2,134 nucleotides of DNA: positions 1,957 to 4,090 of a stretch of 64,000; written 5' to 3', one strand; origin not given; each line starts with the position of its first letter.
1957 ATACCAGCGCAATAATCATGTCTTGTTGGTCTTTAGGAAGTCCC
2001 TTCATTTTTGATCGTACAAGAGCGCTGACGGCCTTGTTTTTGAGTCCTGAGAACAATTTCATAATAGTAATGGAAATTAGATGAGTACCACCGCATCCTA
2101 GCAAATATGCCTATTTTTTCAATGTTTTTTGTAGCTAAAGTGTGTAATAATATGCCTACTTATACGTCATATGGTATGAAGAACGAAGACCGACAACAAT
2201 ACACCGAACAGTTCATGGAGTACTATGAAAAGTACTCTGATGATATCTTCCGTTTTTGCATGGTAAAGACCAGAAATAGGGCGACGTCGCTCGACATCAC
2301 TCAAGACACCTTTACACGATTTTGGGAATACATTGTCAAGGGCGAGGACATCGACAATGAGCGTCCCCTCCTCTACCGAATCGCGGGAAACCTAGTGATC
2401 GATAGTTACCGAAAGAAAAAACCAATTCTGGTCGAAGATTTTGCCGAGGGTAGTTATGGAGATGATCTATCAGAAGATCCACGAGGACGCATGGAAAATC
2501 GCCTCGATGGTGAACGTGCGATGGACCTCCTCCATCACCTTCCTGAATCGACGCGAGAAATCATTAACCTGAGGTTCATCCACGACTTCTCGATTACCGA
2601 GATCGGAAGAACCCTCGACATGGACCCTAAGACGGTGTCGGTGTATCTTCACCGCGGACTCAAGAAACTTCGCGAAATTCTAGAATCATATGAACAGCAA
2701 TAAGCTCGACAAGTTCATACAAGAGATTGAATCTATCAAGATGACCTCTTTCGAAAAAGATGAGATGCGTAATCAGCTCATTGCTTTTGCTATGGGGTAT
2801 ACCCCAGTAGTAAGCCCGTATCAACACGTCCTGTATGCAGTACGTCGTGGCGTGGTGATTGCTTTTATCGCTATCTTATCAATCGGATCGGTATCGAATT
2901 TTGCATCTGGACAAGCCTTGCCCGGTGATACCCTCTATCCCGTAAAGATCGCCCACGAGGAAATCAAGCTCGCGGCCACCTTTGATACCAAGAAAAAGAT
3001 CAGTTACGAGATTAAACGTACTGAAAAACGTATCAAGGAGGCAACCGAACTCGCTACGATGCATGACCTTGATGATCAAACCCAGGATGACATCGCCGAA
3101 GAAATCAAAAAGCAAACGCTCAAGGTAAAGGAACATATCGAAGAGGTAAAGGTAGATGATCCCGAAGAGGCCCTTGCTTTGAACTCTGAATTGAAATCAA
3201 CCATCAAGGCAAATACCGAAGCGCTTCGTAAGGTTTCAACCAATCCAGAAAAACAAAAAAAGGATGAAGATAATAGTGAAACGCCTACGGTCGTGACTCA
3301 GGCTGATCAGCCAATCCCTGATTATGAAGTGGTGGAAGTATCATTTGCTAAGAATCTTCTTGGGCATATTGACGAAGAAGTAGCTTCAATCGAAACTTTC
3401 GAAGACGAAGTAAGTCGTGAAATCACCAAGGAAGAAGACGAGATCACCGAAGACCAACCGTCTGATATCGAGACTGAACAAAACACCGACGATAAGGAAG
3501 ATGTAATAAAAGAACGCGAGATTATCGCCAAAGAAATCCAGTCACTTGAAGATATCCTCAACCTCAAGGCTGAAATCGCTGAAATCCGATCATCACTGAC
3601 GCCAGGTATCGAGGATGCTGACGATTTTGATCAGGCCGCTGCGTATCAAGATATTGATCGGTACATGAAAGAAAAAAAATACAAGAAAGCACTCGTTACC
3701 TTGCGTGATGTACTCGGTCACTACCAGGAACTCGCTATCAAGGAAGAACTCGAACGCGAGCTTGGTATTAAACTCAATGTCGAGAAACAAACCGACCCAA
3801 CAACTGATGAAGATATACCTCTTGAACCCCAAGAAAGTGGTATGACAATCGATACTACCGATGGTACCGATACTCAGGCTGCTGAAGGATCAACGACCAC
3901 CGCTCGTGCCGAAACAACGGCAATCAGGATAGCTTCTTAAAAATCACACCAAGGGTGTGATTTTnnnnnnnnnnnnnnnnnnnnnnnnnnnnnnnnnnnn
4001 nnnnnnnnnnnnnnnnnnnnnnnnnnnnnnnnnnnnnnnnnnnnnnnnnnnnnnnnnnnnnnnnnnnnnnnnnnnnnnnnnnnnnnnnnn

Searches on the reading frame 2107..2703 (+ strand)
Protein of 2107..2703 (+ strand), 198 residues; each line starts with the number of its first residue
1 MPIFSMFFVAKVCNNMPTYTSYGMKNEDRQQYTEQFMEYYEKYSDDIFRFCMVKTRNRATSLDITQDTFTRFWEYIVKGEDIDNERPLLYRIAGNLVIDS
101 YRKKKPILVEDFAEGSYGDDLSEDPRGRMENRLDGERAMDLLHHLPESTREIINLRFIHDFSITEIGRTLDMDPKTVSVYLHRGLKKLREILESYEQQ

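Call 6: search_protein_families(library=pfam, proteins=[window:2107-2703:+], max_evalue=0.01)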
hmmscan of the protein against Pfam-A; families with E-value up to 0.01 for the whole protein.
window:2107-2703:+ (198 aa): 5 families
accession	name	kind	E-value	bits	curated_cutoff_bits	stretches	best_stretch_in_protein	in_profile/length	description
PF08281.18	Sigma70_r4_2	-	2.4e-13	50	25.7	1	137-188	3-54/54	Sigma-70, region 4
PF04545.22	Sigma70_r4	-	3.5e-10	39.7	24.1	1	141-190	1-50/50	Sigma-70, region 4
PF04542.20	Sigma70_r2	-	1.6e-07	31.4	24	1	40-105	2-69/71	Sigma-70 region 2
PF13936.12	HTH_38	-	0.0017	18.5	27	1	143-183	3-43/44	Helix-turn-helix domain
PF07638.17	Sigma70_ECF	-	0.0045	17.4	21.1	0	129-179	120-170/185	ECF sigma factor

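Call 7: search_protein_families(library=ncbifam, proteins=[window:2107-2703:+], max_evalue=0.01)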
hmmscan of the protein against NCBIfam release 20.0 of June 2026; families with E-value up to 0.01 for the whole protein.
window:2107-2703:+ (198 aa): 87 families (the best 25 are shown)
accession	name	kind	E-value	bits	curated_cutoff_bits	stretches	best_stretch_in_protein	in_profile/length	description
NF058625.1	sigma_PG0214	equivalog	1.8e-26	92.8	130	1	34-196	4-165/170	GFO_1088 family ECF-type sigma factor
TIGR02950.1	SigM_subfam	subfamily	8.6e-23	80.9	147.95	1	38-192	4-158/159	RNA polymerase sigma factor, SigM family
TIGR02985.1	Sig70_bacteroi1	subfamily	2e-22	80.1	126.4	1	35-192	2-162/162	RNA polymerase sigma-70 factor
TIGR02937.1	sigma70-ECF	superfamily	8.9e-22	77.5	42.9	1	36-192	3-165/165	sigma-70 family RNA polymerase sigma factor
TIGR02952.1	Sig70_famx2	equivalog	6.9e-21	74.9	206.45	1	31-191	8-169/170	ECF subfamily RNA polymerase sigma factor, BldN family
NF007223.0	PRK09641.1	equivalog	4.4e-20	72.3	209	1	33-193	17-185/187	RNA polymerase sigma factor SigW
NF009166.1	PRK12513.1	equivalog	7.3e-18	65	206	1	35-197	23-191/193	RNA polymerase sigma factor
NF053879.1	RNAPolSigSigVBac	equivalog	7.5e-18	64.7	190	1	33-193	3-156/160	RNA polymerase sigma factor SigV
TIGR02948.1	SigW_bacill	equivalog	5.1e-17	62.5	243.1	1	33-192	17-184/187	RNA polymerase sigma factor SigW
NF007226.0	PRK09644.1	equivalog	1.2e-16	61.2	199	1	38-193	5-158/166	RNA polymerase sigma factor SigM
TIGR02983.1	SigE-fam_strep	subfamily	6e-16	58.7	141.55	1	30-194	2-160/162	SigE family RNA polymerase sigma factor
NF006930.0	PRK09415.1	subfamily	3.1e-15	56.5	198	1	25-194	10-177/179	RNA polymerase factor sigma C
NF009193.0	PRK12541.1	equivalog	3.7e-15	56.5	171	1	34-192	5-160/161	RNA polymerase sigma factor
TIGR02954.1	Sig70_famx3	hypoth_equivalog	4.6e-15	55.8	188.5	1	33-193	15-168/170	RNA polymerase sigma-70 factor, TIGR02954 family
NF007220.0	PRK09639.1-5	equivalog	5e-15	55.7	260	1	34-197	3-169/181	RNA polymerase sigma factor SigX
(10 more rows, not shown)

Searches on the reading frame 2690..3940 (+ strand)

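Call 6: search_protein_families(library=pfam, proteins=[window:2690-3940:+], max_evalue=0.01)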
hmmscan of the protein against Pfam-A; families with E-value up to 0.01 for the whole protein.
window:2690-3940:+ (416 aa): 1 family
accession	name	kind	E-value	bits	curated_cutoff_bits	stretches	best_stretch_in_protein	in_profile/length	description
PF18915.5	DUF5667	-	2.6e-09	37.8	27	1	76-184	2-94/99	Domain of unknown function (DUF5667)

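Call 7: search_protein_families(library=ncbifam, proteins=[window:2690-3940:+], max_evalue=0.01)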
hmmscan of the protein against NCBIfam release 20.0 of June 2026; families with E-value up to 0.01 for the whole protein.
window:2690-3940:+ (416 aa): 0 families
